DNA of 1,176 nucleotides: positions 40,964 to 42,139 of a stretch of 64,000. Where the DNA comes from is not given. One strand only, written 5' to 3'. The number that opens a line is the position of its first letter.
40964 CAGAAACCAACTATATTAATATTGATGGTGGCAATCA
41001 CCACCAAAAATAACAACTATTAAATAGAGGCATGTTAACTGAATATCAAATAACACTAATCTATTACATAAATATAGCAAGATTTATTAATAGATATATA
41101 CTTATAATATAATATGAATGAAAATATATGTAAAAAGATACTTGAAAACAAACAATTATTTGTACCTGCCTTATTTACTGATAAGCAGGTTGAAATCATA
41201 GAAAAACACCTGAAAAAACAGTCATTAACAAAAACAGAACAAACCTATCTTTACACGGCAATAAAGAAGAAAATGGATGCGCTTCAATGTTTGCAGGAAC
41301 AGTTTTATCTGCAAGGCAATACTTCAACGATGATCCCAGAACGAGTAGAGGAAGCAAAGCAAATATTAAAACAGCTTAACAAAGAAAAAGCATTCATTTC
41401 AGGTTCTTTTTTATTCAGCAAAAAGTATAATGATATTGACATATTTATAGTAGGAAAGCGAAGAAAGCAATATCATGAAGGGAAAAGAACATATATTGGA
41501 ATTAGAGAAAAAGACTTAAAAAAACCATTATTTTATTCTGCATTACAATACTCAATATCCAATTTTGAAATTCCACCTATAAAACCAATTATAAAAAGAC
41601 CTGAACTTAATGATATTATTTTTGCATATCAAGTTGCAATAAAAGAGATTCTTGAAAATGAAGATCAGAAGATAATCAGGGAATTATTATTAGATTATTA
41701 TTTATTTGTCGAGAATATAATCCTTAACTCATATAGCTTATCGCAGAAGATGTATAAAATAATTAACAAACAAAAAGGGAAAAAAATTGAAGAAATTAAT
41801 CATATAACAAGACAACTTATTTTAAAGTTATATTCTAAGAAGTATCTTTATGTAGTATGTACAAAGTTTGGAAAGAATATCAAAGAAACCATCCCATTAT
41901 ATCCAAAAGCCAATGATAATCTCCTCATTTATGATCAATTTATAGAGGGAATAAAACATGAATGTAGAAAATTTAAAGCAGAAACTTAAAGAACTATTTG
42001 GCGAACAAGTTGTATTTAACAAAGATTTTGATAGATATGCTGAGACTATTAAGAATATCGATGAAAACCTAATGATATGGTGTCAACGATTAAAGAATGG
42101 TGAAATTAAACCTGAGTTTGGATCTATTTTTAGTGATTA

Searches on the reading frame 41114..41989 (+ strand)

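Call 59: search_protein_families(library=pfam, proteins=[window:41114-41989:+], max_evalue=0.001)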
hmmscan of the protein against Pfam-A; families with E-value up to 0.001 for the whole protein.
window:41114-41989:+ (291 aa): 1 family
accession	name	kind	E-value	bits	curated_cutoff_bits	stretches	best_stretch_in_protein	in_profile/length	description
PF01909.29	NTP_transf_2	-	0.00034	21.4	21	0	79-136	2-63/93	Nucleotidyltransferase domain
